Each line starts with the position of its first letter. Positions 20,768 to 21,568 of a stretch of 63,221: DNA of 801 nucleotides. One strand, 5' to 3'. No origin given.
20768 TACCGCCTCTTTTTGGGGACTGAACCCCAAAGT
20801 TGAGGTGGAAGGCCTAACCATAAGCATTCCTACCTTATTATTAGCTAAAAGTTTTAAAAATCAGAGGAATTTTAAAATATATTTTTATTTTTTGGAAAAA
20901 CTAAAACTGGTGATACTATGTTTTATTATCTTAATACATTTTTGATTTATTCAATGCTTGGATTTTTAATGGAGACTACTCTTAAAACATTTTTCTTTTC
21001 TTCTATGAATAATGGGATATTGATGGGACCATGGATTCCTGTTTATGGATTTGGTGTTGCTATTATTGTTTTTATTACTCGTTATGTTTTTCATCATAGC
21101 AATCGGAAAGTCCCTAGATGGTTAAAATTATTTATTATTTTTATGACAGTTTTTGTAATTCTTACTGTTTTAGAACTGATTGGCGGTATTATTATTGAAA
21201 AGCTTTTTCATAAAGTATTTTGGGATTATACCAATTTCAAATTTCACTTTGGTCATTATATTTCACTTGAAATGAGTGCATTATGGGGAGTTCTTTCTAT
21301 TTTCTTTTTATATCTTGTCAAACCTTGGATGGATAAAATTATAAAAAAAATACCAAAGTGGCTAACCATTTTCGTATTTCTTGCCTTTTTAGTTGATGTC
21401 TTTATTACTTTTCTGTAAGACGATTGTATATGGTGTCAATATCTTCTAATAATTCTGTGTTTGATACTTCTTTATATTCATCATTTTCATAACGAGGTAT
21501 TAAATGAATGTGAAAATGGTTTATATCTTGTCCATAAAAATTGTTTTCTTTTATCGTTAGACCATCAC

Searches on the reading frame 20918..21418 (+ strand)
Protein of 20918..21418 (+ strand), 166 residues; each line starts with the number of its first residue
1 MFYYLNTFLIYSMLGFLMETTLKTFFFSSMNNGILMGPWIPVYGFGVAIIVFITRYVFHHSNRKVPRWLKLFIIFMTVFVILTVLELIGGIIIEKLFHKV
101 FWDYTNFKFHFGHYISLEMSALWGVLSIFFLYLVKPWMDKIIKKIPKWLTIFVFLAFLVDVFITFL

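Call 14: find_encoding_contigs(protein=window:20918-21418:+, flank=3000, max_places=10)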
Protein window:20918-21418:+ (166 aa): 12 contigs read that carry it; 8 places shown.
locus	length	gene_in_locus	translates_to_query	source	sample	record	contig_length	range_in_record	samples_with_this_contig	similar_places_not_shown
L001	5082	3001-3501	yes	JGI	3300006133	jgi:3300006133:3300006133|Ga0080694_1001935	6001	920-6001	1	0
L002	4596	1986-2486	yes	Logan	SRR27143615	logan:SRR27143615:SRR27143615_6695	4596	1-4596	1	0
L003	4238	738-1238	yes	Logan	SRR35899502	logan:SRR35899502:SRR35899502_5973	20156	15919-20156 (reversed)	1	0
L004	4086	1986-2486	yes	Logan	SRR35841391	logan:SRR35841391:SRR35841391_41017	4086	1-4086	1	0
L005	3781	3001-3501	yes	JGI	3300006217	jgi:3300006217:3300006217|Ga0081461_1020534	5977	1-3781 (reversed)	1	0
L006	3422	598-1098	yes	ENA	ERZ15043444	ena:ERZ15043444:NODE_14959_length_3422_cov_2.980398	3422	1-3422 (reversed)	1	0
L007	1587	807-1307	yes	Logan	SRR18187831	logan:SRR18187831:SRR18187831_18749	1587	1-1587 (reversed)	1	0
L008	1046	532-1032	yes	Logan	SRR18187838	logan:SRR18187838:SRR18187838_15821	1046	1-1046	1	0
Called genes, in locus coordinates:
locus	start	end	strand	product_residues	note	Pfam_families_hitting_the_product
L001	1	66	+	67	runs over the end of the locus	PF01192:RNA_pol_Rpb6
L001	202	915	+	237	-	PF21982:RecX_HTH1, PF02631:RecX_HTH2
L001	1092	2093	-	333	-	PF13145:Rotamase_2 (weak), PF13616:Rotamase_3, PF00639:Rotamase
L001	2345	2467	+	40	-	-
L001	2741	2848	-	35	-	-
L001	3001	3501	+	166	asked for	PF06541:ABC_trans_CmpB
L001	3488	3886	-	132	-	PF11969:DcpS_C, PF01230:HIT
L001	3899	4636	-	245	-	-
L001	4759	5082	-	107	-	?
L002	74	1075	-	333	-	PF13616:Rotamase_3, PF00639:Rotamase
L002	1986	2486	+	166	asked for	PF06541:ABC_trans_CmpB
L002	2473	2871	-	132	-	PF11969:DcpS_C, PF01230:HIT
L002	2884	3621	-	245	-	-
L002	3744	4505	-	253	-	-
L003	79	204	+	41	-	-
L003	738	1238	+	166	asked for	PF06541:ABC_trans_CmpB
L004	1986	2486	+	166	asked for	PF06541:ABC_trans_CmpB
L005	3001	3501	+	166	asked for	PF06541:ABC_trans_CmpB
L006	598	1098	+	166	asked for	PF06541:ABC_trans_CmpB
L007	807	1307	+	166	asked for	PF06541:ABC_trans_CmpB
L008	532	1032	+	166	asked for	PF06541:ABC_trans_CmpB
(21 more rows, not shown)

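Call 18: find_related_loci(query=window:20918-21418:+, collection=genome_contigs, flank=4000)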
Query window:20918-21418:+ (166 aa) in genome_contigs; peptide patterns used: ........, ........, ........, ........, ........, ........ (x = any residue, [..] = any of these).
105 stretches matched a pattern; 29 encode a relative of the query (tblastn E <= 1e-3); 28 distinct loci.
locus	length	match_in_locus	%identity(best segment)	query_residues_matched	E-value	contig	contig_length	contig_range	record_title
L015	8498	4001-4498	90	1-166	7e-96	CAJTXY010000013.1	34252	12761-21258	MAG TPA_asm: uncultured Bacilli bacterium isolate MGBC119817 genome assembly, contig: MGBC119817.13, whole genome shotgu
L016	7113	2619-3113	88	1-166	4e-92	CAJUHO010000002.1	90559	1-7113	MAG TPA_asm: uncultured Bacilli bacterium isolate MGBC137871 genome assembly, contig: MGBC137871.2, whole genome shotgun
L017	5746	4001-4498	90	1-166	3e-87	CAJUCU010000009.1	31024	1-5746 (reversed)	MAG TPA_asm: uncultured Bacilli bacterium isolate MGBC117562 genome assembly, contig: MGBC117562.9, whole genome shotgun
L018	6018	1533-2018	61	3-166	9e-63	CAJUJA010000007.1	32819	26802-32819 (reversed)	MAG TPA_asm: uncultured Bacilli bacterium isolate MGBC131677 genome assembly, contig: MGBC131677.7, whole genome shotgun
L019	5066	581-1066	58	3-166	2e-62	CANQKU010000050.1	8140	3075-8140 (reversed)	MAG: uncultured Bacilli bacterium isolate Lapin-017__bin42 genome assembly, contig: Lapin-017__NODE_7066_length_8140_cov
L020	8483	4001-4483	58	3-165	1e-61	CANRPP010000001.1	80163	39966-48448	MAG: uncultured Bacilli bacterium isolate Lapin-018__bin36 genome assembly, contig: Lapin-018__NODE_232_length_80163_cov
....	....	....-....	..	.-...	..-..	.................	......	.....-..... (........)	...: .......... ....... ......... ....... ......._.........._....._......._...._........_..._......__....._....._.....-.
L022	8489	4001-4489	55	1-165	1e-52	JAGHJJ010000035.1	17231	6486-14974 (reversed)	MAG: Bacilli bacterium isolate MAG.7 k127_293759, whole genome shotgun sequence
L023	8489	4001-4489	56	1-165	9e-53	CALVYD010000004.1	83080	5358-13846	MAG: uncultured Bacilli bacterium isolate BRZ_GP__bin21 genome assembly, contig: BRZ_GP__NODE_394_length_83080_cov_59.78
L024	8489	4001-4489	55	1-165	8e-53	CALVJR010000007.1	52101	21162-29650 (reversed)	MAG: uncultured Bacilli bacterium isolate BRZ_BH__bin66 genome assembly, contig: BRZ_BH__NODE_654_length_52101_cov_15.27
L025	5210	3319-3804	55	3-166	3e-52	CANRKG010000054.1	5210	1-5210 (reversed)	MAG: uncultured Bacilli bacterium isolate Lapin-020__bin59 genome assembly, contig: Lapin-020__NODE_24536_length_5210_co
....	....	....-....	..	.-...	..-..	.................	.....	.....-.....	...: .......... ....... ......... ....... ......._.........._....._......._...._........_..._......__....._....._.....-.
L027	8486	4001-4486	52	1-164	5e-51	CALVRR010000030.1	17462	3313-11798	MAG: uncultured Bacilli bacterium isolate BRZ_NH__bin11 genome assembly, contig: BRZ_NH__NODE_1699_length_17462_cov_15.2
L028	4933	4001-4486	56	1-164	1e-49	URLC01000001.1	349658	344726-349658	uncultured Tenericutes bacterium isolate UMGS1110 genome assembly, contig: NODE_1_length_349658_cov_10.9852, whole genom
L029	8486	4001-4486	51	1-164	3e-49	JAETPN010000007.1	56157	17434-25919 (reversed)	MAG: Bacillota bacterium isolate S21_Bin6 scaffold_670, whole genome shotgun sequence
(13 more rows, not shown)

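Call 31: find_related_loci(query=window:20918-21418:+, collection=metagenome_contigs, flank=2500)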
Query window:20918-21418:+ (166 aa) in metagenome_contigs; peptide patterns used: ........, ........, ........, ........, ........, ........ (x = any residue, [..] = any of these).
141 stretches matched a pattern; 7 encode a relative of the query (tblastn E <= 1e-3); 7 distinct loci.
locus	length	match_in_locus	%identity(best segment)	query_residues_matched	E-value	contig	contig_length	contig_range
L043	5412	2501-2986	53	1-164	5e-56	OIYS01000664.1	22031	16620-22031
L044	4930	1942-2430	56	1-165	5e-53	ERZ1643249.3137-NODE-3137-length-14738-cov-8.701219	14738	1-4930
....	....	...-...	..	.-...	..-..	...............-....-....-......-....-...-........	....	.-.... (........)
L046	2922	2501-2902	58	1-136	5e-45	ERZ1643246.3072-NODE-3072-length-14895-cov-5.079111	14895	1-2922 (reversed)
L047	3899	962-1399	45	1-148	2e-36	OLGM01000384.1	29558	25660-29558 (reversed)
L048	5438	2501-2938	43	1-148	2e-35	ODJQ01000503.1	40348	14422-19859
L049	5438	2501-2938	43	1-148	1e-35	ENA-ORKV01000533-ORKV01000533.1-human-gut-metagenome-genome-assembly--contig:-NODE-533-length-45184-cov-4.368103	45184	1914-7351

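Call 33: find_homologous_proteins(query=window:20918-21418:+, max_evalue=1e-40)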
Query window:20918-21418:+ (166 aa): 123 proteins with E <= 1e-40 among 220 candidates; the best 120 are listed.
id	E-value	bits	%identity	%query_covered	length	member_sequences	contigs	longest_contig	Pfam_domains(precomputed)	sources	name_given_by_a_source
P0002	7.5e-91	321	90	100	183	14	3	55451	PF06541.17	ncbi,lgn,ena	-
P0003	8.1e-88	311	87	100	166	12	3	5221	PF06541.17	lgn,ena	-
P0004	3.0e-84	299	87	100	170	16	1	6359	PF06541.17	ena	-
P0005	2.4e-81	290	87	93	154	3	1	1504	PF06541.17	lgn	-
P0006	3.0e-63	231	66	100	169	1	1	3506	PF06541.17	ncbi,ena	-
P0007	1.7e-58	216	62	99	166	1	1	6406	PF06541.17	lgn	-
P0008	2.0e-57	212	60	99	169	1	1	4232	PF06541.17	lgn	-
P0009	9.0e-57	210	58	98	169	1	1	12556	PF06541.17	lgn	-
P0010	1.1e-56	210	57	100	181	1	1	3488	PF06541.17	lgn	-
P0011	1.4e-56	209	59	100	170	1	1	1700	PF06541.17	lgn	-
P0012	1.8e-56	209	59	100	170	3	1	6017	PF06541.17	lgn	-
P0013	2.2e-56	209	60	99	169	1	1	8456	PF06541.17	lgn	-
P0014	2.3e-56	209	61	100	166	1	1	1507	PF06541.17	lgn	-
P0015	2.5e-56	208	60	100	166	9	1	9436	PF06541.17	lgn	-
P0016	2.6e-56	208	60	99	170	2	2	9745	PF06541.17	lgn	-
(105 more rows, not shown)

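Call 34: find_encoding_contigs(protein=P0003, flank=1500, max_places=4)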
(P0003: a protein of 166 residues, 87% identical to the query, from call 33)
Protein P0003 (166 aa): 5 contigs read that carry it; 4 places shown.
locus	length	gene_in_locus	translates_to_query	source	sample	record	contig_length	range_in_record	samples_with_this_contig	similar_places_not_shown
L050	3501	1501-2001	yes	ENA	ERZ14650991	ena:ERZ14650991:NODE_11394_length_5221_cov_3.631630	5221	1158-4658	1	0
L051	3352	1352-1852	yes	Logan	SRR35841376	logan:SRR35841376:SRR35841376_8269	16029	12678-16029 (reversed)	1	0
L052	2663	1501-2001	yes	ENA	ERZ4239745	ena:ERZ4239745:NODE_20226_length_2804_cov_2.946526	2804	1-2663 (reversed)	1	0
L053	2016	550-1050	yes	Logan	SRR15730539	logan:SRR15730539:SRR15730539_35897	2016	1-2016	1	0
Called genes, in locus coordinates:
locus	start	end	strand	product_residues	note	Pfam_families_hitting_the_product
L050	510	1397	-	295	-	PF11899:DUF3419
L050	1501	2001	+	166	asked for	PF06541:ABC_trans_CmpB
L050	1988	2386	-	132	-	PF11969:DcpS_C, PF01230:HIT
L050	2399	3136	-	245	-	-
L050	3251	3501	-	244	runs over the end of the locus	-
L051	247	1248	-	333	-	PF11899:DUF3419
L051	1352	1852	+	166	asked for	PF06541:ABC_trans_CmpB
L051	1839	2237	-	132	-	PF11969:DcpS_C, PF01230:HIT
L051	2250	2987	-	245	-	-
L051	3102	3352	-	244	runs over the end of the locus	-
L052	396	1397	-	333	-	PF11899:DUF3419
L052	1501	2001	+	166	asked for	PF06541:ABC_trans_CmpB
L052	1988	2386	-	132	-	PF11969:DcpS_C, PF01230:HIT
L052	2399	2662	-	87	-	?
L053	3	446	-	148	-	?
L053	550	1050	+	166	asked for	PF06541:ABC_trans_CmpB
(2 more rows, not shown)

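Call 35: find_encoding_contigs(protein=P0004, flank=1500, max_places=4)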
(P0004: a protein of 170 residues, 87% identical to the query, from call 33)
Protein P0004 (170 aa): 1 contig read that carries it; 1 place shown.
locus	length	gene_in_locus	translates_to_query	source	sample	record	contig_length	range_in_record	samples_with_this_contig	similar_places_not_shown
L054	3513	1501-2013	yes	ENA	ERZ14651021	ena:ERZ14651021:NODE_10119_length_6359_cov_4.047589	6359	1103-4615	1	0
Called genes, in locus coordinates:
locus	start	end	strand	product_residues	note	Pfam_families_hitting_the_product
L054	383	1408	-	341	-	-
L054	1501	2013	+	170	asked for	PF06541:ABC_trans_CmpB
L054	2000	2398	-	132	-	PF11969:DcpS_C, PF01230:HIT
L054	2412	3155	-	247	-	-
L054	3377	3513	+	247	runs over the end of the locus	PF02463:SMC_N, PF00005:ABC_tran, PF13304:AAA_21 (faint), PF00004:AAA (faint)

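Call 36: find_encoding_contigs(protein=P0005, flank=1500, max_places=4)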
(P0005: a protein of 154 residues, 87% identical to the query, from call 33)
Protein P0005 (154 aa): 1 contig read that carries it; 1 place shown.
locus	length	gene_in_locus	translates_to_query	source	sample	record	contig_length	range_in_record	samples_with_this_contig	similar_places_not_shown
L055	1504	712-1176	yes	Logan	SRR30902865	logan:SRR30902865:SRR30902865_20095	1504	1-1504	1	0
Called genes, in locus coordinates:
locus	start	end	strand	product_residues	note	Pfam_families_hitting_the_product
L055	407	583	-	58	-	-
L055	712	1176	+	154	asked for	PF06541:ABC_trans_CmpB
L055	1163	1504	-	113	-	?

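Call 43: search_protein_families(library=pfam, proteins=[window:20918-21418:+], max_evalue=1)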
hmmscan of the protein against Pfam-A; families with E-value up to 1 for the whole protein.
window:20918-21418:+ (166 aa): 5 families
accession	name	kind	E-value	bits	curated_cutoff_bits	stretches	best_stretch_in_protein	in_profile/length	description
PF06541.16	ABC_trans_CmpB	-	1.4e-35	123.1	25.9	1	7-164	2-150/151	Putative ABC-transporter type IV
PF14150.11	YesK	-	0.0027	18.3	25.2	1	42-90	3-53/81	YesK-like protein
PF22954.2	DUF7027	-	0.014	15.8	27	1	48-95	17-65/100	Domain of unknown function (DUF7027)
PF04923.17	Ninjurin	-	0.082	13.3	26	1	115-165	49-101/102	Ninjurin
PF15361.11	RIC3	-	0.22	12.4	28.9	1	29-53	69-91/146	Resistance to inhibitors of cholinesterase homologue 3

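Call 64: find_encoding_contigs(protein=P0002, flank=1200, max_places=6)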
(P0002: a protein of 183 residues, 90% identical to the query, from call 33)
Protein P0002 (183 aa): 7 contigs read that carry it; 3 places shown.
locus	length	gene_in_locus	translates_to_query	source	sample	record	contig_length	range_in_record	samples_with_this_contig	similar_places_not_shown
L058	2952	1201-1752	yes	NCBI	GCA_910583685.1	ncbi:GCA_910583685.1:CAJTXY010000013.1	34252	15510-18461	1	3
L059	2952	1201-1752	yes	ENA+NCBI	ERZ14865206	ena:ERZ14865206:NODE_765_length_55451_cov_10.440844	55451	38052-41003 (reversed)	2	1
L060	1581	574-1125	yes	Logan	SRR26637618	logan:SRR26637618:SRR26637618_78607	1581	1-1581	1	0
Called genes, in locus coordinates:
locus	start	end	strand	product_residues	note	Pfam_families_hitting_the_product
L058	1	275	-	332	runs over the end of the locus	PF13616:Rotamase_3, PF00639:Rotamase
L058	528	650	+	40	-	-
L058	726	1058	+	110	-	-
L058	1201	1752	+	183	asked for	PF06541:ABC_trans_CmpB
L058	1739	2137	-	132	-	PF11969:DcpS_C, PF01230:HIT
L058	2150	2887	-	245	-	-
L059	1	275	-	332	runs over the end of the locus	PF13616:Rotamase_3, PF00639:Rotamase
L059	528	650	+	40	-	-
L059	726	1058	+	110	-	-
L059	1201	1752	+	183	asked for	PF06541:ABC_trans_CmpB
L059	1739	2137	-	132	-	PF11969:DcpS_C, PF01230:HIT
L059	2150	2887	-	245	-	-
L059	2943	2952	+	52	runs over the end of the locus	-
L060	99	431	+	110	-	-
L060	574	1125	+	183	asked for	PF06541:ABC_trans_CmpB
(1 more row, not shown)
